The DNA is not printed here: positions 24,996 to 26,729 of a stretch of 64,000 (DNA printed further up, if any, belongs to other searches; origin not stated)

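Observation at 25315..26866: RicR/CsoR-type operator + YHS-domain-fused DUF318 permease + csoR: compact copper-responsive operon abutting the tmRNA promoter region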

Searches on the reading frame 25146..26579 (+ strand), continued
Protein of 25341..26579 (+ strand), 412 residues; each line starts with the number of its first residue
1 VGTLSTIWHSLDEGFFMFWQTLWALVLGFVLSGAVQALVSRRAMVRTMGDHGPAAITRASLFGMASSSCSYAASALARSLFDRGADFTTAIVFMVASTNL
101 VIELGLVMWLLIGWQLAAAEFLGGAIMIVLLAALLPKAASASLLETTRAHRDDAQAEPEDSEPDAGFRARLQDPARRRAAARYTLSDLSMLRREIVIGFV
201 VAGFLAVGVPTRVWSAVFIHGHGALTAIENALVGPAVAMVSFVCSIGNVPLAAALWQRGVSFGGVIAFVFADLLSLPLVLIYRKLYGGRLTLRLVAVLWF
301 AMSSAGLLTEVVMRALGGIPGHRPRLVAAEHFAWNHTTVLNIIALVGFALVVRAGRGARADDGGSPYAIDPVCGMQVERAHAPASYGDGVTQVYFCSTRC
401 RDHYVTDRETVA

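Call 38: predict_structure(alignment_id=A3)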
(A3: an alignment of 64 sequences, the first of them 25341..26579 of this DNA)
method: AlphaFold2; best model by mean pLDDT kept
length: 412 residues; sequences in the alignment: 64
mean_pLDDT: 78.2   pTM: 0.78
mean pLDDT of the five models: 78.2, 72.9, 69.9, 69.4, 65.5
residues with pLDDT >= 90: 55; 70-90: 271; 50-70: 75; < 50: 11
segments of 3 or more residues with pLDDT < 50: 327-332
pLDDT, mean of each block of 10 residues (from residue 1): 67 70 73 76 80 87 77 79 87 84 75 83 92 90 78 54 72 81 79 69 61 74 80 80 67 81 87 79 86 93 93 90 58 58 81 72 74 82 84 87 88 53
secondary structure, 60 per line:
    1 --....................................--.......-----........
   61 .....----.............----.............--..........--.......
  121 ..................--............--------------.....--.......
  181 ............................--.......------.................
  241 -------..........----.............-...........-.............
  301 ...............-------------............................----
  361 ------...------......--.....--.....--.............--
elements in order: H3-38 H41-47 H53-65 H70-82 H87-99 H102-111 H114-138 H141-152 H167-171 H174-208 H211-217 H224-240 H248-257 H262-274 H276-286 H288-315 H329-356 E367-369 E376-378 E384-388 E391-395 H398-410

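Call 58: find_homologous_proteins(query=L080:4016-5173:+, max_evalue=1e-20)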
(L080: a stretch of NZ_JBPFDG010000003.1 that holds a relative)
Query L080:4016-5173:+ (385 aa): 8000 proteins with E <= 1e-20 among 8000 candidates; the best 120 are listed.
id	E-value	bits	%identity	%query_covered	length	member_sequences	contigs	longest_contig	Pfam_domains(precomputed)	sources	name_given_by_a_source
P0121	6.8e-245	831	100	100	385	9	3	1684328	PF03773.20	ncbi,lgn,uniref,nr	ncbi:permease [Williamsia sp. MIQD14]|uniref:permease n=1 Tax=unclassified Williamsia TaxID=2636252 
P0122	1.7e-203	694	81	100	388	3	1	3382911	PF03773.20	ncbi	ncbi:permease [Williamsia sp. SKLECPSW1]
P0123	2.7e-192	657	76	100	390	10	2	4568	PF03773.20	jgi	-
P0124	1.6e-190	652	76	100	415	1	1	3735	PF03773.20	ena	-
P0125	3.8e-190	650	76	100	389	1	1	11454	PF03773.20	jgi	jgi:uncharacterized membrane protein YraQ (UPF0718 family)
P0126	5.0e-190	650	76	100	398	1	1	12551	PF03773.20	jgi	-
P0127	1.3e-189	649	-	-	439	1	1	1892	PF03773.20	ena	-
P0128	4.7e-189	647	77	99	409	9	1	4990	PF03773.20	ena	-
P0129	6.2e-189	646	76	99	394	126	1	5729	PF03773.20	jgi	jgi:uncharacterized membrane protein YraQ (UPF0718 family)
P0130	6.9e-189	646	77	100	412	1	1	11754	PF03773.20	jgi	-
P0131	2.1e-188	645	76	100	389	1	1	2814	PF03773.20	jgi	jgi:uncharacterized membrane protein YraQ (UPF0718 family)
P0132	2.1e-188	645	75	100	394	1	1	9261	PF03773.20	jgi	jgi:hypothetical protein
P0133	2.1e-188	645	77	99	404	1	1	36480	PF03773.20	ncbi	-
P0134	1.1e-187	642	76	99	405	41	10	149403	PF03773.20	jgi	jgi:uncharacterized membrane protein YraQ (UPF0718 family)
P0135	1.3e-187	642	75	99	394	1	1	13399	PF03773.20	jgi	jgi:uncharacterized protein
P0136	3.1e-187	641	74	100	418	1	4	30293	PF03773.20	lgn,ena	-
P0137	5.5e-187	640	75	99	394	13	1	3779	PF03773.20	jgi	jgi:uncharacterized membrane protein YraQ (UPF0718 family)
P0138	6.5e-187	640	77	96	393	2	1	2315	PF03773.20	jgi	-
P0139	8.7e-187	639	76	99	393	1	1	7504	PF03773.20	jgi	-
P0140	5.1e-186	637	77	98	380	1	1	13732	PF03773.20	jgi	jgi:uncharacterized membrane protein YraQ (UPF0718 family)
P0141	7.5e-186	636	76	100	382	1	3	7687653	PF03773.20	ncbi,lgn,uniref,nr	ncbi:permease [Rhodococcus opacus]|uniref:Permease n=1 Tax=Rhodococcus opacus TaxID=37919 RepID=A0A1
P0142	8.5e-186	636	75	100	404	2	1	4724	PF03773.20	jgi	jgi:uncharacterized protein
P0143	2.9e-185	634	77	99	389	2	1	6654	PF03773.20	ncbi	-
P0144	6.3e-185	633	75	98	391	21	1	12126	PF03773.20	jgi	-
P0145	7.6e-185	633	75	99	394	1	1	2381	PF03773.20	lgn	-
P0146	8.8e-185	633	75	100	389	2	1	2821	PF03773.20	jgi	-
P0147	9.3e-185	633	74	100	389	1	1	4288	PF03773.20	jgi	jgi:uncharacterized protein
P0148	2.8e-184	631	77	98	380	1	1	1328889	PF03773.20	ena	-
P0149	7.5e-184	630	73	100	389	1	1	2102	PF03773.20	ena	-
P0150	9.8e-183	626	76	98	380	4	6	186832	PF03773.20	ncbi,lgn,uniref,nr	ncbi:hypothetical protein BA059_03345 [Mycolicibacterium sp. (ex Dasyatis americana)]|uniref:Permeas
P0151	1.3e-182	626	74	100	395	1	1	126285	PF03773.20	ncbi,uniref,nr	ncbi:permease [Pseudonocardia sp. N23]|uniref:permease n=1 Tax=Pseudonocardia sp. N23 TaxID=1987376 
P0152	2.0e-182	625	73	99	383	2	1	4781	PF03773.20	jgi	-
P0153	5.6e-182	624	77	98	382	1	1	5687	PF03773.20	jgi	jgi:uncharacterized protein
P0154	8.8e-182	623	76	97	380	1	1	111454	PF03773.20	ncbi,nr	ncbi:permease [Mycolicibacterium moriokaense]|nr:permease [Mycolicibacterium moriokaense]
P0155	1.9e-181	622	73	100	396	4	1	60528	PF03773.20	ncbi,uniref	ncbi:permease [Streptomyces sp. NPDC058614]|uniref:permease n=1 Tax=Streptomyces sp. NPDC058614 TaxI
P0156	2.5e-181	621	75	100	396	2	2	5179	PF03773.20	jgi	jgi:hypothetical protein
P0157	2.6e-181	621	75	100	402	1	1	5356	PF03773.20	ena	-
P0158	4.0e-181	621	72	100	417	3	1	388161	PF03773.20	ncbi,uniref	ncbi:permease [Streptomyces sp. NPDC057746]|uniref:permease n=1 Tax=Streptomyces sp. NPDC057746 TaxI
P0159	4.9e-181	620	73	100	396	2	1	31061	PF03773.20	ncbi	ncbi:permease [Streptomyces sp. NPDC000888]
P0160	5.5e-181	620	72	100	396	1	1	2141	PF03773.20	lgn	-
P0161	5.6e-181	620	73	100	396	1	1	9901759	PF03773.20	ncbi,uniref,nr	ncbi:permease [Streptomyces sp. NBC_00564]|uniref:permease n=1 Tax=Streptomyces sp. NBC_00564 TaxID=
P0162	6.1e-181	620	74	100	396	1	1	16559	PF03773.20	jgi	jgi:uncharacterized membrane protein YraQ (UPF0718 family)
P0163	6.7e-181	620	74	100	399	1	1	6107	PF03773.20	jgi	jgi:uncharacterized membrane protein YraQ (UPF0718 family)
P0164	8.0e-181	620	72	100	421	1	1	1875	PF03773.20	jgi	jgi:uncharacterized protein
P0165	8.6e-181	620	73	100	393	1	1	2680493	PF03773.20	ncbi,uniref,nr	ncbi:permease [Streptomyces sp. NBC_00620]|uniref:permease n=1 Tax=Streptomyces sp. NBC_00620 TaxID=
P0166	8.7e-181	620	73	100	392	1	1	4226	PF03773.20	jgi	jgi:uncharacterized membrane protein YraQ (UPF0718 family)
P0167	1.7e-180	619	73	98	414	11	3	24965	PF03773.20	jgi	jgi:uncharacterized membrane protein YraQ (UPF0718 family)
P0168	1.7e-180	619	75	98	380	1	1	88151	PF03773.20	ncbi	-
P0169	2.0e-180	618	74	98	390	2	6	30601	PF03773.20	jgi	jgi:uncharacterized membrane protein YraQ (UPF0718 family)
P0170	2.1e-180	618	72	100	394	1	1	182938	PF03773.20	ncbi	-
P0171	2.2e-180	618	72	100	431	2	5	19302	PF03773.20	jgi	jgi:uncharacterized protein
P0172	2.4e-180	618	74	98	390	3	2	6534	PF03773.20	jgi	jgi:uncharacterized membrane protein YraQ (UPF0718 family)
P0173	2.5e-180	618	73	100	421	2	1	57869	PF03773.20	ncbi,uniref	ncbi:permease [Streptomyces sp. NPDC057909]|uniref:permease n=1 Tax=Streptomyces sp. NPDC057909 TaxI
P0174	3.4e-180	618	73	98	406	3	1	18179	PF03773.20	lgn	-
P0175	3.7e-180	618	72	100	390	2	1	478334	PF03773.20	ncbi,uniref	ncbi:permease [Streptomyces bauhiniae]|uniref:permease n=1 Tax=Streptomyces bauhiniae TaxID=2340725 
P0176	4.3e-180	617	74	98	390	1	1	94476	PF03773.20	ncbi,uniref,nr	ncbi:permease [Streptomyces sp. NRRL WC-3549]|uniref:permease n=1 Tax=Streptomyces sp. NRRL WC-3549 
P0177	4.4e-180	617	73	100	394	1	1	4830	PF03773.20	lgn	-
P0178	4.6e-180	617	73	100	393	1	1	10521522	PF03773.20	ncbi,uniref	ncbi:permease [Streptomyces sp. NBC_00828]|uniref:permease n=1 Tax=Streptomyces sp. NBC_00828 TaxID=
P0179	4.7e-180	617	73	100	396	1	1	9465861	PF03773.20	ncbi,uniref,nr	ncbi:permease [Streptomyces sp. NBC_00827]|uniref:permease n=1 Tax=Streptomyces sp. NBC_00827 TaxID=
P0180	5.5e-180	617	73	100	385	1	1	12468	PF03773.20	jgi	jgi:hypothetical protein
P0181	5.7e-180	617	72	100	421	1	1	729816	PF03773.20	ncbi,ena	-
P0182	6.1e-180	617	73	99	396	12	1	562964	PF03773.20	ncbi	ncbi:permease [Streptomyces sp. 900105755]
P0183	6.2e-180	617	72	100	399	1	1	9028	PF03773.20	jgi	jgi:uncharacterized membrane protein YraQ (UPF0718 family)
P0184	6.4e-180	617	73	100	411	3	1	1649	PF03773.20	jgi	jgi:uncharacterized membrane protein YraQ (UPF0718 family)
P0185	6.5e-180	617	71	100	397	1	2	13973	PF03773.20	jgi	jgi:uncharacterized protein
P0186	6.5e-180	617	73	99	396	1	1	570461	PF03773.20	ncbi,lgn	ncbi:permease [Streptomyces sp. 900105755]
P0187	7.8e-180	616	75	97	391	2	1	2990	PF03773.20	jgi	-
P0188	7.9e-180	616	72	100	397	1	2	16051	PF03773.20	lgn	-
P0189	8.1e-180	616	72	100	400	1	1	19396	PF03773.20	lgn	-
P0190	9.2e-180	616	76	98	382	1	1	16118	PF03773.20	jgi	jgi:uncharacterized membrane protein YraQ (UPF0718 family)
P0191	9.4e-180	616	72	100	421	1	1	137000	PF03773.20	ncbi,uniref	ncbi:permease [Streptomyces sp. NPDC056653]|uniref:permease n=1 Tax=Streptomyces sp. NPDC056653 TaxI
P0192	1.0e-179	616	73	100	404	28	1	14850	PF03773.20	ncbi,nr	ncbi:MAG: uncharacterized protein QOC83_4096 [Pseudonocardiales bacterium]|nr:uncharacterized protei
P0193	1.4e-179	616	75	99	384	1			PF03773.20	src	-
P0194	1.4e-179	616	73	99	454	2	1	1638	PF03773.20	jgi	jgi:uncharacterized membrane protein YraQ (UPF0718 family)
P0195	1.5e-179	616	76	98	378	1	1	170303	PF03773.20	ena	-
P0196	1.5e-179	616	75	99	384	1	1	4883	PF03773.20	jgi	jgi:uncharacterized protein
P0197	1.8e-179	615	73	98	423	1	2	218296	PF03773.20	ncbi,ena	-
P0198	2.0e-179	615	71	100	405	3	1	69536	PF03773.20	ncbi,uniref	ncbi:permease [Streptomyces brevispora]|uniref:permease n=1 Tax=Streptomyces brevispora TaxID=887462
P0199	2.1e-179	615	73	98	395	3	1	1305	PF03773.20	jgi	jgi:uncharacterized membrane protein YraQ (UPF0718 family)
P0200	2.1e-179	615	73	100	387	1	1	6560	PF03773.20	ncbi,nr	ncbi:MAG TPA: permease [Pseudonocardiaceae bacterium]|nr:permease [Pseudonocardiaceae bacterium]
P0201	2.3e-179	615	74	100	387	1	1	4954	PF03773.20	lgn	-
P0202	3.1e-179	614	71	100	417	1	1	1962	PF03773.20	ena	-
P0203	3.4e-179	614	73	98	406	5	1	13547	PF03773.20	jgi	jgi:uncharacterized protein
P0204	3.7e-179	614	72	99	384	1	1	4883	PF03773.20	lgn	-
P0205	3.7e-179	614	72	100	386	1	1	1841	PF03773.20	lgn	-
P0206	3.9e-179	614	72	100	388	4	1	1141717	PF03773.20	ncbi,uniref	ncbi:permease [Streptomyces noboritoensis]|uniref:Permease n=1 Tax=Streptomyces noboritoensis TaxID=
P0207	4.7e-179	614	72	100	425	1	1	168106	PF03773.20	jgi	jgi:uncharacterized protein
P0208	5.6e-179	614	74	100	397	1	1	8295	PF03773.20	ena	-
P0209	5.7e-179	614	74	99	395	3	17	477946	PF03773.20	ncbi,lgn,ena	ncbi:MAG TPA: permease [Pseudonocardiaceae bacterium]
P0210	6.4e-179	613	72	99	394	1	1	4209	PF03773.20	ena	-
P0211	6.7e-179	613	73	100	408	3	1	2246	PF03773.20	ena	-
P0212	7.1e-179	613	72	100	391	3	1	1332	PF03773.20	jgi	jgi:uncharacterized membrane protein YraQ (UPF0718 family)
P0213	8.1e-179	613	73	99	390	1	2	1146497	PF03773.20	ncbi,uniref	ncbi:permease [Streptomyces griseoluteus]|uniref:permease n=1 Tax=Streptomyces griseoluteus TaxID=29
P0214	8.1e-179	613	72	99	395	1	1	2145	PF03773.20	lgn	-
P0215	9.2e-179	613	74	98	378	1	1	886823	PF03773.20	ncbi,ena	-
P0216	1.0e-178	613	72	100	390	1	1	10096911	PF03773.20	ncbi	ncbi:permease [Streptacidiphilus sp. PAMC 29251]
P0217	1.1e-178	613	73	100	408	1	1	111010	PF03773.20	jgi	jgi:uncharacterized membrane protein YraQ (UPF0718 family)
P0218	1.1e-178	613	71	100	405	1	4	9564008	PF03773.20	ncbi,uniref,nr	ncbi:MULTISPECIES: permease [unclassified Streptomyces]|uniref:permease n=1 Tax=Streptomyces TaxID=1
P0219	1.1e-178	613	75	97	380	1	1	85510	PF03773.20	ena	-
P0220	1.6e-178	612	72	99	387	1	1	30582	PF03773.20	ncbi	ncbi:permease [Streptomyces sp. NPDC055092]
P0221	1.6e-178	612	74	97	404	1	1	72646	PF03773.20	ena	-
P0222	1.6e-178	612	72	100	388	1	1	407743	PF03773.20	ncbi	ncbi:permease [Streptomyces sp. NPDC004227]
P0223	1.7e-178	612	72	100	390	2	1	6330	PF03773.20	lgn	-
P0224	1.7e-178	612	72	100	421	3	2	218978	PF03773.20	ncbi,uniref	ncbi:permease [Streptomyces sp. NPDC005065]|uniref:permease n=1 Tax=unclassified Streptomyces TaxID=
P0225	1.8e-178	612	72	98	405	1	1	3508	PF03773.20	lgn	-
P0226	1.9e-178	612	73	100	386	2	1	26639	PF03773.20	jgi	jgi:hypothetical protein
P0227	1.9e-178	612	73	99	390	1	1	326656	PF03773.20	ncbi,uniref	ncbi:permease [Streptomyces griseoluteus]|uniref:permease n=1 Tax=Streptomyces griseoluteus TaxID=29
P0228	2.0e-178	612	71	99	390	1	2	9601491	PF03773.20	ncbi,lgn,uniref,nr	ncbi:permease [Streptomyces sp. NBC_00669]|uniref:permease n=1 Tax=unclassified Streptomyces TaxID=2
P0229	2.0e-178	612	73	100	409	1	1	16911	PF03773.20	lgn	-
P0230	2.1e-178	612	74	98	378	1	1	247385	PF03773.20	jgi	jgi:uncharacterized membrane protein YraQ (UPF0718 family)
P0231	2.1e-178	612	71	100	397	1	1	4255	PF03773.20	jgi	jgi:uncharacterized protein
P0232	2.2e-178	612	72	100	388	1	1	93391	PF03773.20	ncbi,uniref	ncbi:permease [Streptomyces sp. NPDC001276]|uniref:permease n=1 Tax=Streptomyces sp. NPDC001276 TaxI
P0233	2.3e-178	612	76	98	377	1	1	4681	PF03773.20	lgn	-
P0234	2.3e-178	612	74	96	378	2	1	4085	PF03773.20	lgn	-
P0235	2.4e-178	612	73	99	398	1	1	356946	PF03773.20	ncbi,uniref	ncbi:permease [Streptomyces sp. NPDC058464]|uniref:permease n=1 Tax=Streptomyces sp. NPDC058464 TaxI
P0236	2.7e-178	611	73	99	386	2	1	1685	PF03773.20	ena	-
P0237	2.7e-178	611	73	100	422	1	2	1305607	PF03773.20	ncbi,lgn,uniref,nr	ncbi:permease [Streptomyces olivochromogenes]|uniref:Membrane protein n=1 Tax=Streptomyces olivochro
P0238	2.9e-178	611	72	100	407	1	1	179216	PF03773.20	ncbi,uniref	ncbi:permease [Streptomyces sp. NPDC051286]|uniref:permease n=1 Tax=Streptomyces sp. NPDC051286 TaxI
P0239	3.0e-178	611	73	99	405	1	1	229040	PF03773.20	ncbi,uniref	ncbi:permease [Streptomyces sp. NPDC086519]|uniref:permease n=1 Tax=Streptomyces sp. NPDC086519 TaxI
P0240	3.1e-178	611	73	100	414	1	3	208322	PF03773.20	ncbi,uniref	ncbi:permease [Streptomyces mirabilis]|uniref:permease n=1 Tax=Streptomyces mirabilis TaxID=68239 Re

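Call 59: find_encoding_contigs(protein=P0015, flank=4000, max_places=2)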
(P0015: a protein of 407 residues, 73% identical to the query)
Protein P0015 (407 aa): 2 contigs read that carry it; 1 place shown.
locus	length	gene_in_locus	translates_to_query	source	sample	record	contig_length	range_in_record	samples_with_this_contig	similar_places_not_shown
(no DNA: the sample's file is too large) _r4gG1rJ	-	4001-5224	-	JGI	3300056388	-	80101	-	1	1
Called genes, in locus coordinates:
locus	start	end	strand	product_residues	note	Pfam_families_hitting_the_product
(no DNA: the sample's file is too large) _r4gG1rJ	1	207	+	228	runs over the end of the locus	PF00005:ABC_tran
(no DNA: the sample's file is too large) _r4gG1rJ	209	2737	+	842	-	PF02687:FtsX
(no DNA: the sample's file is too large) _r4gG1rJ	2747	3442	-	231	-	-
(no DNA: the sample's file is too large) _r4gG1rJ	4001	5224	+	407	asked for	PF03773:ArsP_1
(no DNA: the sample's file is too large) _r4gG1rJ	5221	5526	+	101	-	PF02583:Trns_repr_metal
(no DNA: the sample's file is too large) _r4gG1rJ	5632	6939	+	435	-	PF02720:DUF222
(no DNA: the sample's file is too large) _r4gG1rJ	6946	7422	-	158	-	PF01668:SmpB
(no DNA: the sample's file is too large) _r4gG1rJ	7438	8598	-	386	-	PF00595:PDZ, PF13180:PDZ_2, PF17820:PDZ_6, PF03572:Peptidase_S41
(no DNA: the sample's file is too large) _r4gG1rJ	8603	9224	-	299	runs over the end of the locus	PF18075:FtsX_ECD, PF02687:FtsX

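Call 60: find_encoding_contigs(protein=P0018, flank=4000, max_places=2)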
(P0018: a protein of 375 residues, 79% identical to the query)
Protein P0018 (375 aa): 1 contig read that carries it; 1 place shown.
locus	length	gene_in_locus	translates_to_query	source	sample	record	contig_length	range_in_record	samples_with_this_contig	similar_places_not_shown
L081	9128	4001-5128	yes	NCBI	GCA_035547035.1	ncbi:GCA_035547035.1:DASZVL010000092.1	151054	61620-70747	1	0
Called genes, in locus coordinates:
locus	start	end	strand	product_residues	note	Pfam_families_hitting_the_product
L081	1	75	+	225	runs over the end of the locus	PF00005:ABC_tran, PF02463:SMC_N (faint)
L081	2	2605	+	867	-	PF02687:FtsX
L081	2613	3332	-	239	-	PF01902:Diphthami_syn_2_N, PF28410:Diphthami_syn_2_C (weak)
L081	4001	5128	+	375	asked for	PF03773:ArsP_1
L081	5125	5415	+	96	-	PF02583:Trns_repr_metal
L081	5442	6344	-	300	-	PF04909:Amidohydro_2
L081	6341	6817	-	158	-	PF01668:SmpB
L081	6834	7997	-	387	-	PF00595:PDZ (weak), PF13180:PDZ_2, PF17820:PDZ_6, PF03572:Peptidase_S41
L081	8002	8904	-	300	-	PF18075:FtsX_ECD, PF02687:FtsX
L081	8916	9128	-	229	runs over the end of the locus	PF00005:ABC_tran, PF13304:AAA_21 (weak)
